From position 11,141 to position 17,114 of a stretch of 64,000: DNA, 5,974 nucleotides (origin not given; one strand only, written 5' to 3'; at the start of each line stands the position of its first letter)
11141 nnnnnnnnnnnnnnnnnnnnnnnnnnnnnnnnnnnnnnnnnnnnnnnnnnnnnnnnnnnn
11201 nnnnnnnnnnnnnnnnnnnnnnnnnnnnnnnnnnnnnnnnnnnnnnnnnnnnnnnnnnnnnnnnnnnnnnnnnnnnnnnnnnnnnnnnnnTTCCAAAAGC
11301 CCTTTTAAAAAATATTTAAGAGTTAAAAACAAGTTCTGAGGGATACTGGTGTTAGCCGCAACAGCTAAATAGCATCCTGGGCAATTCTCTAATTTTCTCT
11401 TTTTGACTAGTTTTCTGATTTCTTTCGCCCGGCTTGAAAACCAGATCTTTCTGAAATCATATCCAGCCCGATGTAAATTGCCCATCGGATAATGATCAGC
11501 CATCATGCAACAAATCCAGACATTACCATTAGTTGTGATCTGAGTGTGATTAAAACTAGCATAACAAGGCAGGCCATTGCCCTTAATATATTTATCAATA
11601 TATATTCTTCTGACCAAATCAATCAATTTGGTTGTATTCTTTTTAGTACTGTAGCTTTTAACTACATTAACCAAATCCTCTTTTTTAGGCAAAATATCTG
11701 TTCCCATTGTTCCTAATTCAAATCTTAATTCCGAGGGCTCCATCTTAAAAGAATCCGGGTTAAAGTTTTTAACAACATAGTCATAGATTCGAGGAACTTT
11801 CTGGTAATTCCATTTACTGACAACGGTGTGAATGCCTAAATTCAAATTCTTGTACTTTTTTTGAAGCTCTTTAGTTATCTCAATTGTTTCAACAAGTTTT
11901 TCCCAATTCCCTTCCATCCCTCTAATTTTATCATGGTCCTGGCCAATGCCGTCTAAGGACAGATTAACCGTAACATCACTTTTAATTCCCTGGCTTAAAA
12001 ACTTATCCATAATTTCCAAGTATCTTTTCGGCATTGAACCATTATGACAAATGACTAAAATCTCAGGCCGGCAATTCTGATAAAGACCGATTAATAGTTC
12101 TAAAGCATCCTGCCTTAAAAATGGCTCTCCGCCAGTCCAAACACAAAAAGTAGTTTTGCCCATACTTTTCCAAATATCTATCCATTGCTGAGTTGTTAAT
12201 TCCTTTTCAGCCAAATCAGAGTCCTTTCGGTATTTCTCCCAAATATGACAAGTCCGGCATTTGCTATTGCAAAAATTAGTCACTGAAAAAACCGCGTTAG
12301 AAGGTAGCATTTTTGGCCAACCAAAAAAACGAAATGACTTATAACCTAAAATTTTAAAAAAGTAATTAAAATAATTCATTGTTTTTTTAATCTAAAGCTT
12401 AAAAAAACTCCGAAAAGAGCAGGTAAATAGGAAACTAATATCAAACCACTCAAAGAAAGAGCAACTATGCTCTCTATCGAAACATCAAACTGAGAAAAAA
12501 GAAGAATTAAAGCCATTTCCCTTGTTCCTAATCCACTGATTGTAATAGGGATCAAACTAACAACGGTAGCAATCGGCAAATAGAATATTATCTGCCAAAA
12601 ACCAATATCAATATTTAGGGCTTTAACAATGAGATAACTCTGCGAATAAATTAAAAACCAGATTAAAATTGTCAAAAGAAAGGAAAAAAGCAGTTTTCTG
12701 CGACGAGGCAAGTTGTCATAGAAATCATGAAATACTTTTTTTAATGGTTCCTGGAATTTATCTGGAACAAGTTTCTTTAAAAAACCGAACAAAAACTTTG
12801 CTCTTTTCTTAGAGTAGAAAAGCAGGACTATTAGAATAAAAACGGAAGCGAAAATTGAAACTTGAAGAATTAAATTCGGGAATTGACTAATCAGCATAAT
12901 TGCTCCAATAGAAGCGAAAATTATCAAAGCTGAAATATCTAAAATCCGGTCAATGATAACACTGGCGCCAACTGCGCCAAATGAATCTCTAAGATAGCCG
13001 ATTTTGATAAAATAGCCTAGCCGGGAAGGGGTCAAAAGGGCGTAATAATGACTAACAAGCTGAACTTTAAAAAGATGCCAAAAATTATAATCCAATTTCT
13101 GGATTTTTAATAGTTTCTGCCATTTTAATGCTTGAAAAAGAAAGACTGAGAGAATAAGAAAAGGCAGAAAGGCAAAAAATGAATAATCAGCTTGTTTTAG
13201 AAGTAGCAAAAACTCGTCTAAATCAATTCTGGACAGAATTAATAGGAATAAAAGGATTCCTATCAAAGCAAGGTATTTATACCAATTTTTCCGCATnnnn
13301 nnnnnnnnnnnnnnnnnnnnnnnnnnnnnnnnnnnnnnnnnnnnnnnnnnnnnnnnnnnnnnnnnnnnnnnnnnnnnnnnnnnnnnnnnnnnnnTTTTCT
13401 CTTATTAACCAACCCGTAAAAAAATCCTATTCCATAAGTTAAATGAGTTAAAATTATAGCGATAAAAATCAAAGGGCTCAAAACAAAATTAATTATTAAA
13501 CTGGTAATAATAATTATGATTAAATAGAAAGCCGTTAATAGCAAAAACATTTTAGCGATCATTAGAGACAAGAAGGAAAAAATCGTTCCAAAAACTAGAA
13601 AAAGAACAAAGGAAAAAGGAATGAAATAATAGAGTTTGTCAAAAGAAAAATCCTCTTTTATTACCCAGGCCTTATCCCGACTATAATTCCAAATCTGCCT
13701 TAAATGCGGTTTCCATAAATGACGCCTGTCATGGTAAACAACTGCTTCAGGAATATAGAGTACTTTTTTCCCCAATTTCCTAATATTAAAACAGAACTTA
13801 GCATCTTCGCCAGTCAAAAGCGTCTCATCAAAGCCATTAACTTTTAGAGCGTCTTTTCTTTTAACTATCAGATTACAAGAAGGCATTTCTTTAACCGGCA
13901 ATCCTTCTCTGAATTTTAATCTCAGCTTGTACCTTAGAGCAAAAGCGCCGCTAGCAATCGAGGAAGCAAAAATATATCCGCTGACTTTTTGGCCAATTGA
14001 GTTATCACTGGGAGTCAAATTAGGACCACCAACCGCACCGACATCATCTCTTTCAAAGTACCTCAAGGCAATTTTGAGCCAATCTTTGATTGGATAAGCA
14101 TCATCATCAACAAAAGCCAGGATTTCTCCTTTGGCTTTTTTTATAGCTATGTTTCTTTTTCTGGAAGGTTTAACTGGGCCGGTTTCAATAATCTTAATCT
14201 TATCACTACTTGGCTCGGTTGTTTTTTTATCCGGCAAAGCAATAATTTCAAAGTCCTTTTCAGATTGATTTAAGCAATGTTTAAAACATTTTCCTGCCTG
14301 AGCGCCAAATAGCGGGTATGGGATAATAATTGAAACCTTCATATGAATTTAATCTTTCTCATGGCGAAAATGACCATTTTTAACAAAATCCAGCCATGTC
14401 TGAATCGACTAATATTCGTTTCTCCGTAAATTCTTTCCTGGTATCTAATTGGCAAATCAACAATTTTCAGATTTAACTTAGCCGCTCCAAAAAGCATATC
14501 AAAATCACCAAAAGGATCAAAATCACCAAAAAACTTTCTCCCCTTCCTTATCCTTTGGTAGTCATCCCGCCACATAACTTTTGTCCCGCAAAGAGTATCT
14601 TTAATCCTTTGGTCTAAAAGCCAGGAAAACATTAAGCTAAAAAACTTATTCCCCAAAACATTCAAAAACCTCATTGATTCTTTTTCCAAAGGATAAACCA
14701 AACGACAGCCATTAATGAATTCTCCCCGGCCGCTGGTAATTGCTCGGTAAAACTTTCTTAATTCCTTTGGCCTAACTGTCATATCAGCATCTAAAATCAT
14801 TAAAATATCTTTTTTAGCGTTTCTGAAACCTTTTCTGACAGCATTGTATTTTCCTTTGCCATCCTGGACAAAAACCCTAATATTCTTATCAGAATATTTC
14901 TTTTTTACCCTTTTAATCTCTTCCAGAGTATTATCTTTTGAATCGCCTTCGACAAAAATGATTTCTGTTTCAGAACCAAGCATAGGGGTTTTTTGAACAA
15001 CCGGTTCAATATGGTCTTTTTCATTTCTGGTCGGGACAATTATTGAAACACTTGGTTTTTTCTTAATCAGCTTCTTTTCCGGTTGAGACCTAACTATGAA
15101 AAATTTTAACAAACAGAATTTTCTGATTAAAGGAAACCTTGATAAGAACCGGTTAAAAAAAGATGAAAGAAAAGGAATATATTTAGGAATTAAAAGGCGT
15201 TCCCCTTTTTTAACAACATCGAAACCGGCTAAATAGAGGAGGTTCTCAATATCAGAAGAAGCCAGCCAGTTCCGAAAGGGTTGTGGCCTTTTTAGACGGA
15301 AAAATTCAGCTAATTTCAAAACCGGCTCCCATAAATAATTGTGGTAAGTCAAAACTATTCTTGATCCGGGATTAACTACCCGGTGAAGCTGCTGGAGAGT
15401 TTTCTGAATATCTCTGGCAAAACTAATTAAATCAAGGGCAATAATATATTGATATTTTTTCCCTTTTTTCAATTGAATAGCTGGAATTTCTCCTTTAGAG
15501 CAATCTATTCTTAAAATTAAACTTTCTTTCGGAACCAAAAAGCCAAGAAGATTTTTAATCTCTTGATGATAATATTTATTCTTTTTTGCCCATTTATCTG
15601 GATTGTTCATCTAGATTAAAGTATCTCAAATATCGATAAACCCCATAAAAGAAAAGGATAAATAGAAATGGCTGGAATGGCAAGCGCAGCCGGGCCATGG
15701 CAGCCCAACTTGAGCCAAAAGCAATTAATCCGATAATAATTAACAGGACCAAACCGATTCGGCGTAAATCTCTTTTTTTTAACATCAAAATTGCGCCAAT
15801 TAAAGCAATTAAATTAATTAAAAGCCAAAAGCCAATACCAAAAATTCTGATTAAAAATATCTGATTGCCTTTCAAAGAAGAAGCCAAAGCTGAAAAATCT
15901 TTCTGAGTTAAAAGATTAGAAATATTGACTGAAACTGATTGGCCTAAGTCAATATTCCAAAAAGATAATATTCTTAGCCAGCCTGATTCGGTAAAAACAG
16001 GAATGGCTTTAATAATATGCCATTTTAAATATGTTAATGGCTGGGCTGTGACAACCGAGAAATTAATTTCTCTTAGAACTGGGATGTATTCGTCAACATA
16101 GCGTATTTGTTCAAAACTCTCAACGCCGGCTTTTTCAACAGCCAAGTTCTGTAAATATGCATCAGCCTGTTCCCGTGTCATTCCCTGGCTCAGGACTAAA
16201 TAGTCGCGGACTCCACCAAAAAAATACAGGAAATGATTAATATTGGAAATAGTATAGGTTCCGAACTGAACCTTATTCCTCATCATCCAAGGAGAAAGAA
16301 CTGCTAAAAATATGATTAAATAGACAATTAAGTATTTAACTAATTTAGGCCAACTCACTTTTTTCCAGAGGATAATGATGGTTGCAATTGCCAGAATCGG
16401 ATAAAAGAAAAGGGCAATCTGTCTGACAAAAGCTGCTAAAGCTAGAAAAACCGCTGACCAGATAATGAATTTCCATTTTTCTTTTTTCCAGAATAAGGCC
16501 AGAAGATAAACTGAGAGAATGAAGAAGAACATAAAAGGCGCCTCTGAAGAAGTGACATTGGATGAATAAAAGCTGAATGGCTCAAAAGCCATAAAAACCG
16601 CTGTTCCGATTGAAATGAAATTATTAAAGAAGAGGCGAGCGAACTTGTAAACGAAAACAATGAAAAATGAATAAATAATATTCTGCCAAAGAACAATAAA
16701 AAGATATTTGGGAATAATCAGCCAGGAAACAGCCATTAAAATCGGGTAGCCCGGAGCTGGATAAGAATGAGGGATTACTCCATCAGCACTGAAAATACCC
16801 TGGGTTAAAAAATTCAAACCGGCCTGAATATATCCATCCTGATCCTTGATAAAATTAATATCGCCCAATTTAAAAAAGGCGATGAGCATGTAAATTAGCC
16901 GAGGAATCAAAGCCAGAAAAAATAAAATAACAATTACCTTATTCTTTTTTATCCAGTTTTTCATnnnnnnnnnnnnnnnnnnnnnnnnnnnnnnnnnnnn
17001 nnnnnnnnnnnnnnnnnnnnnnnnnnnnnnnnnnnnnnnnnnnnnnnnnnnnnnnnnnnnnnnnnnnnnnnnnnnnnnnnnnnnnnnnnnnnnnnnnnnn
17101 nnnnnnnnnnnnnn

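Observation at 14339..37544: Possible O-linked protein glycosylation system: ArnC/ArnT-like pair + Wzy_C/TPR ligase-like next to Ser/Thr-rich surface proteins and pilins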

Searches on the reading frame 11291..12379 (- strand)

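Call 7: search_protein_families(library=pfam, proteins=[window:11291-12379:-])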
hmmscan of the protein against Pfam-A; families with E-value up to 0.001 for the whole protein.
window:11291-12379:- (363 aa): 2 families
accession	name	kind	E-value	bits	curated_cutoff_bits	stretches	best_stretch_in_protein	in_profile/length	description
PF04055.27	Radical_SAM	-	1.4e-17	64.8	29.5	1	32-201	2-165/166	Radical SAM superfamily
PF13186.11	SPASM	-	1.1e-10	42.1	21.5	1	272-337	1-67/67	Iron-sulfur cluster-binding domain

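Call 55: search_protein_families(library=ncbifam, proteins=[window:11291-12379:-], max_evalue=0.00001)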
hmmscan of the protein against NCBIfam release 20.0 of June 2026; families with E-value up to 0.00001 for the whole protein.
window:11291-12379:- (363 aa): 42 families (the best 25 are shown)
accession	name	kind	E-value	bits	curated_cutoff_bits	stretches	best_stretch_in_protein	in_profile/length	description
NF033640.1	N_Twi_rSAM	subfamily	5.1e-26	91.7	170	2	26-232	110-323/398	twitch domain-containing radical SAM protein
TIGR04055.1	rSAM_NirJ2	equivalog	7.5e-18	65.1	500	1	32-204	5-163/326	putative heme d1 biosynthesis radical SAM protein NirJ2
TIGR04250.1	SCM_rSAM_ScmE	equivalog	5.6e-16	58.4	400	1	31-206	7-169/358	SynChlorMet cassette radical SAM/SPASM protein ScmE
TIGR04054.1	rSAM_NirJ1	equivalog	5.8e-16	58.1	650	1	29-204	38-199/387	putative heme d1 biosynthesis radical SAM protein NirJ1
TIGR04053.2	TIGR04053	equivalog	1e-14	54.6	395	1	26-203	7-174/366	TIGR04053 family radical SAM/SPASM domain-containing protein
TIGR04546.1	rSAM_ahbC_deAc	equivalog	5.2e-14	51.8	650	1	29-203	41-201/390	12,18-didecarboxysiroheme deacetylase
TIGR04133.1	rSAM_w_lipo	hypoth_equivalog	1.5e-13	50.4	425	1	32-204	29-191/350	TIGR04133 family radical SAM/SPASM protein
TIGR04545.1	rSAM_ahbD_hemeb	equivalog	3.2e-13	49.8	500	1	31-202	4-162/339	heme b synthase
TIGR03977.1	rSAM_pair_HxsC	equivalog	4.8e-13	48.6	267.9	1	29-206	27-194/292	His-Xaa-Ser system radical SAM maturase HxsC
TIGR04340.1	rSAM_ACGX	hypoth_equivalog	9.5e-13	48.1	400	1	31-205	7-172/341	radical SAM/SPASM domain protein, ACGX system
TIGR03961.1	rSAM_PTO1314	hypoth_equivalog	1e-12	48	306.05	1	25-317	21-288/332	PTO1314 family radical SAM protein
NF041298.1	rSAM_mat_DynA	equivalog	2e-12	46.7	450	1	30-333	4-311/356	dynobactin maturation radical SAM/SPASM protein DynA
TIGR04051.1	rSAM_NirJ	equivalog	5.5e-12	45.3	515.45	1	31-202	6-163/354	heme d1 biosynthesis radical SAM protein NirJ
NF050035.1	rSAM_WgK_link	exception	4.1e-11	42.5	650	1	31-180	13-149/367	radical SAM/SPASM peptide maturase WgkB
NF038283.1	viperin_w_prok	equivalog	2.3e-10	40.1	180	1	31-212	6-184/281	viperin family antiviral radical SAM protein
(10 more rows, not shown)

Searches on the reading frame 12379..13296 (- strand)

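Call 8: search_protein_families(library=pfam, proteins=[window:12379-13296:-])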
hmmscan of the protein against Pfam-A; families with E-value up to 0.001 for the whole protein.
window:12379-13296:- (306 aa): 1 family
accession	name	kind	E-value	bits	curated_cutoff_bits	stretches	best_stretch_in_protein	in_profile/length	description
PF03706.18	LPG_synthase_TM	-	4.5e-42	145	33.4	1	11-296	6-302/302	Lysylphosphatidylglycerol synthase TM region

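Call 16: search_protein_families(library=ncbifam, proteins=[window:12379-13296:-], max_evalue=0.01)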
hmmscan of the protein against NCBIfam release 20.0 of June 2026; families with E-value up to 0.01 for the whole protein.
window:12379-13296:- (306 aa): 3 families
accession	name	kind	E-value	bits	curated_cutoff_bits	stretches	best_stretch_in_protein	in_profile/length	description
TIGR00374.1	TIGR00374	subfamily_domain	1.8e-25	90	43.2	1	11-303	2-313/323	flippase-like domain-containing protein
TIGR03476.1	HpnL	subfamily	5.2e-14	52.3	195.65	1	8-282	7-297/318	putative membrane protein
NF053789.1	GlcN_PG_flip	equivalog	0.0092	15.3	320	0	8-263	6-278/327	glucosaminyl phosphatidylglycerol flippase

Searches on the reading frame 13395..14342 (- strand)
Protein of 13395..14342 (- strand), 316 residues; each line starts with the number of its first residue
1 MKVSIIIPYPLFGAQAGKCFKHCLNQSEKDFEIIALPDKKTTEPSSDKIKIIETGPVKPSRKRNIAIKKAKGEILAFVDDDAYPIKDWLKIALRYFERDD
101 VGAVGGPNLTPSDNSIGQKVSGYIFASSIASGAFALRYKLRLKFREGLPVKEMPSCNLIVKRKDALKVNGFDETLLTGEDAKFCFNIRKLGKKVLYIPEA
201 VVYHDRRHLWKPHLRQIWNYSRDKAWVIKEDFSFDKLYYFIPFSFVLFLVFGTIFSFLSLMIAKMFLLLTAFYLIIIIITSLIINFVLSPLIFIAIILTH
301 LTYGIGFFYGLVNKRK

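Call 4: search_protein_families(library=pfam, proteins=[window:13395-14342:-])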
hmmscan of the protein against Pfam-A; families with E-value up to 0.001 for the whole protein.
window:13395-14342:- (316 aa): 4 families
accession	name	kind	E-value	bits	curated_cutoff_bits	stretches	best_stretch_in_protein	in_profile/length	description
PF00535.33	Glycos_transf_2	-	8.1e-13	49.1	23.3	1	5-162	2-161/168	Glycosyl transferase family 2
PF13641.12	Glyco_tranf_2_3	-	1.2e-09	39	27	1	59-211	71-218/230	Glycosyltransferase like family 2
PF13632.12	Glyco_trans_2_3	-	5.4e-09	36.6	27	1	76-280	3-195/198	Glycosyl transferase family group 2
PF10111.15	Glyco_tranf_2_2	-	0.00015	21.8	27.3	0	59-208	69-220/276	Glycosyltransferase like family 2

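Call 16: search_protein_families(library=ncbifam, proteins=[window:13395-14342:-], max_evalue=0.01)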
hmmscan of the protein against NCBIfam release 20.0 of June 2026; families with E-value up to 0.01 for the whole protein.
window:13395-14342:- (316 aa): 7 families
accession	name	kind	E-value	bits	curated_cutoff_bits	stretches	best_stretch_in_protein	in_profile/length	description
TIGR03965.1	mycofact_glyco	equivalog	2e-29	102.8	280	1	56-225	139-301/467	mycofactocin biosynthesis glycosyltransferase MftF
NF041875.1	EPS_EpsD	equivalog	2.2e-15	56.9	370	1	47-222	55-225/325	exopolysaccharide biosynthesis glycosyltransferase EpsD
NF038299.1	EPS_HpsN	equivalog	6.1e-11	41.9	425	1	3-204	3-220/317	hormogonium polysaccharide biosynthesis glycosyltransferase HpsN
NF041394.1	GtaseAglG_Halo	equivalog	1e-09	38.1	440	1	61-107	72-118/304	glucosyl-dolichyl phosphate glucuronosyltransferase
NF038302.1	EPS_HpsE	equivalog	1.7e-09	37.1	300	1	63-205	78-223/307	hormogonium polysaccharide biosynthesis glycosyltransferase HpsE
TIGR04283.1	glyco_like_mftF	equivalog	2.2e-07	30.7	182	1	3-220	1-201/221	TIGR04283 family arsenosugar biosynthesis glycosyltransferase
NF007482.0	PRK10073.1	equivalog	0.0045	16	423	1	2-82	7-96/334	glycosyltransferase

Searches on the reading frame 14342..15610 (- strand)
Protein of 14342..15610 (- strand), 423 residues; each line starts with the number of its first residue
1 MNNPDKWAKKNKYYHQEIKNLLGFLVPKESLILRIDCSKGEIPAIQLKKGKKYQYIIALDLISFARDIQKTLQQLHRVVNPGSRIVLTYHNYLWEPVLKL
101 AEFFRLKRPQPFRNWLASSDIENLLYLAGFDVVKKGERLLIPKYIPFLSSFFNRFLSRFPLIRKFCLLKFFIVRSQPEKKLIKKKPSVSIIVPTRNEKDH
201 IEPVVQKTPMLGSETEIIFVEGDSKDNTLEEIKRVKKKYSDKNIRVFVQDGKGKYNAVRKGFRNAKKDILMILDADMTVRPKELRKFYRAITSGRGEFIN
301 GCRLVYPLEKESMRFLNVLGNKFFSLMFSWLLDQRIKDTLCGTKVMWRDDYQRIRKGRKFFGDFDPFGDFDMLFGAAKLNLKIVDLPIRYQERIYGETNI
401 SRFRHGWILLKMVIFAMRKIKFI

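Call 4: search_protein_families(library=pfam, proteins=[window:14342-15610:-])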
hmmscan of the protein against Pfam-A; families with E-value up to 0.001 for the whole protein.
window:14342-15610:- (423 aa): 6 families
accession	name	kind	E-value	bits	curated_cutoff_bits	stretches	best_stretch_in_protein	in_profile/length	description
PF00535.33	Glycos_transf_2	-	3.8e-22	79.4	23.3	1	189-317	1-129/168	Glycosyl transferase family 2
PF13641.12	Glyco_tranf_2_3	-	1.5e-10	41.9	27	1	186-314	1-133/230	Glycosyltransferase like family 2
PF10111.15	Glyco_tranf_2_2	-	3e-08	33.9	27.3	1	189-326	1-144/276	Glycosyltransferase like family 2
PF13489.12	Methyltransf_23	-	3.5e-08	33.8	27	1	47-134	76-163/164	Methyltransferase domain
PF13506.12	Glyco_transf_21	-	2.4e-05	24.3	21.7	1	254-301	18-65/174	Glycosyl transferase family 21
PF20469.4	OLD-like_TOPRIM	-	5.5e-05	24.1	23.2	1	217-276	6-67/67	Overcoming lysogenization defect protein-like, TOPRIM domain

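Call 16: search_protein_families(library=ncbifam, proteins=[window:14342-15610:-], max_evalue=0.01)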
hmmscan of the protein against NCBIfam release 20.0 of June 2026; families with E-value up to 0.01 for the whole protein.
window:14342-15610:- (423 aa): 20 families
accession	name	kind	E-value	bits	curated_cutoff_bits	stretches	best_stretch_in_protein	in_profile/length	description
TIGR04182.1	glyco_TIGR04182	equivalog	6.1e-30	104.6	325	1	188-419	2-219/293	S-layer glycoprotein N-glycosyltransferase AglJ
TIGR03937.1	PgaC_IcaA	equivalog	1.3e-14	54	422.3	1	178-282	37-141/407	poly-beta-1,6-N-acetyl-D-glucosamine synthase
NF041391.1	DPhHxTase_Halo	equivalog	3.7e-14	52.2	375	1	194-412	3-204/213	dolichyl-phosphate hexose transferase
TIGR04283.1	glyco_like_mftF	equivalog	2.5e-12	46.9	182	1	188-291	1-97/221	TIGR04283 family arsenosugar biosynthesis glycosyltransferase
NF007986.1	PRK10714.1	equivalog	5.3e-10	38.8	529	1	187-289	7-113/316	undecaprenyl-phosphate 4-deoxy-4-formamido-L-arabinose transferase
NF041875.1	EPS_EpsD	equivalog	2.3e-09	37.1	370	1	188-290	1-103/325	exopolysaccharide biosynthesis glycosyltransferase EpsD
NF047588.1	GlcsyltransPgfSStrep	equivalog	3e-09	36.5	500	1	188-353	3-166/308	glycosyltransferase PgfS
NF010496.0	PRK13915.1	equivalog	4.6e-09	35.8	262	1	182-278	27-128/307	glucosyl-3-phosphoglycerate synthase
TIGR03965.1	mycofact_glyco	equivalog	8.8e-08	31.4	280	1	177-288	65-176/467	mycofactocin biosynthesis glycosyltransferase MftF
NF047683.1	TeichurnBiosyTuaG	equivalog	1.5e-07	31.4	400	1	182-287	2-107/252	teichuronic acid biosynthesis protein TuaG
NF045692.1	OglycostaseCruG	equivalog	1.8e-07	30.5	600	1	177-282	32-141/386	2'-O-glycosyltransferase CruG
TIGR03469.1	HpnB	hypoth_equivalog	5.4e-07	29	379.25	1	177-288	35-157/386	hopene-associated glycosyltransferase HpnB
NF007482.0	PRK10073.1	equivalog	6.3e-07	28.7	423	1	184-283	4-102/334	glycosyltransferase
TIGR03111.1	glyc2_xrt_Gpos1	hypoth_equivalog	1.2e-05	24.3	363.95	1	173-286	36-151/439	TIGR03111 family XrtG-associated glycosyltransferase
TIGR03472.1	HpnI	equivalog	0.00045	19.1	310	1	183-287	38-147/373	bacteriohopanetetrol glucosamine biosynthesis glycosyltransferase HpnI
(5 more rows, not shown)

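Call 62: search_solved_structures(query=window:14342-15610:-, max_evalue=0.001)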
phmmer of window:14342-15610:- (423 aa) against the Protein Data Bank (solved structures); distinct sequences matched with E-value up to 0.001: 11.
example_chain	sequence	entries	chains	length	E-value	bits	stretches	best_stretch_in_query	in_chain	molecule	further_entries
5mlz_A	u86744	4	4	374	1.1e-13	54.1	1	185-331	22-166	Dolichol monophosphate mannose synthase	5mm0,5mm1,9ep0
9hwj_A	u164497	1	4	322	1.1e-08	37.6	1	187-288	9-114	Undecaprenyl-phosphate 4-deoxy-4-formamido-L-arabinose transferase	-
9bhc_C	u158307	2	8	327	1.7e-07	33.7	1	187-289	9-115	Undecaprenyl-phosphate 4-deoxy-4-formamido-L-arabinose transferase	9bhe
8vxh_A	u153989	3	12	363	2.1e-07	33.4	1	187-288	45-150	Undecaprenyl-phosphate 4-deoxy-4-formamido-L-arabinose transferase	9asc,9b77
8vh7_A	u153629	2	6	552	1.4e-05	27.4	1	184-298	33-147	Heparosan synthase B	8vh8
8viw_A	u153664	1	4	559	1.5e-05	27.4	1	184-298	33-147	Heparosan synthase B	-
9omm_A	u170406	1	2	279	1.6e-05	27.2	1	188-302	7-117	Glycosyltransferase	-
9omh_A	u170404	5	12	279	1.6e-05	27.2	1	188-302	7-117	Glycosyltransferase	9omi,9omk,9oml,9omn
9omj_A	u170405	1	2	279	1.7e-05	27.1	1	188-302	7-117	Glycosyltransferase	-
6yv7_B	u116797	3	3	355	0.00098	21.4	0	185-277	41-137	Glycosyl transferase, family 2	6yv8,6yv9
6yv7_A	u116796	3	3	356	0.00099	21.3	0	185-277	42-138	Glycosyl transferase, family 2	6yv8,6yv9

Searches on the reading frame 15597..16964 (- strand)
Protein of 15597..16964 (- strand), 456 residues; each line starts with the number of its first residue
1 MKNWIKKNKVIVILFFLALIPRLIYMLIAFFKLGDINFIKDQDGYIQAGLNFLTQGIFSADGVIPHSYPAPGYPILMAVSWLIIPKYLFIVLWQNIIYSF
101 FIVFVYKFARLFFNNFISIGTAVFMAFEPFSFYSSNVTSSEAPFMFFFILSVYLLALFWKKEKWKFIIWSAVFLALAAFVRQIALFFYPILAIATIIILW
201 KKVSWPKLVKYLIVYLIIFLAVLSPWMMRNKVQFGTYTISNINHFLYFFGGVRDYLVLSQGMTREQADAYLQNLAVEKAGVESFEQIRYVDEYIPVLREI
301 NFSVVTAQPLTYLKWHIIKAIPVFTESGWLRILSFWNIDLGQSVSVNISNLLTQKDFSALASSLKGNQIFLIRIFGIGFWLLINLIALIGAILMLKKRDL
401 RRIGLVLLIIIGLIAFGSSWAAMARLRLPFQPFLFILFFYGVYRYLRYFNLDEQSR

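Call 4: search_protein_families(library=pfam, proteins=[window:15597-16964:-])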
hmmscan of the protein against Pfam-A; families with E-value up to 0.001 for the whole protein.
window:15597-16964:- (456 aa): 2 families
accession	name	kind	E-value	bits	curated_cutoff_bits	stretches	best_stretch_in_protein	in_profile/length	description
PF13231.12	PMT_2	-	8.3e-09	36.3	26.1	1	72-227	5-158/160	Dolichyl-phosphate-mannose-protein mannosyltransferase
PF02366.24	PMT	-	2.6e-05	24.4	22.7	1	87-222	82-228/245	Dolichyl-phosphate-mannose-protein mannosyltransferase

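Call 16: search_protein_families(library=ncbifam, proteins=[window:15597-16964:-], max_evalue=0.01)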
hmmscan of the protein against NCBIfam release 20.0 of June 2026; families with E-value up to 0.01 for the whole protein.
window:15597-16964:- (456 aa): 1 family
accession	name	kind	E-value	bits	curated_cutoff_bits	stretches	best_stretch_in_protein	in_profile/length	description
NF047440.1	LA3751_2_3_fam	subfamily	0.00017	20.5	200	1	73-236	85-246/460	LA_3751/LA_3752 family putative glycosyltransferase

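Call 61: search_solved_structures(query=window:15597-16964:-, max_evalue=10)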
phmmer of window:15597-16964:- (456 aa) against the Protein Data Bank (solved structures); distinct sequences matched with E-value up to 10: 0.
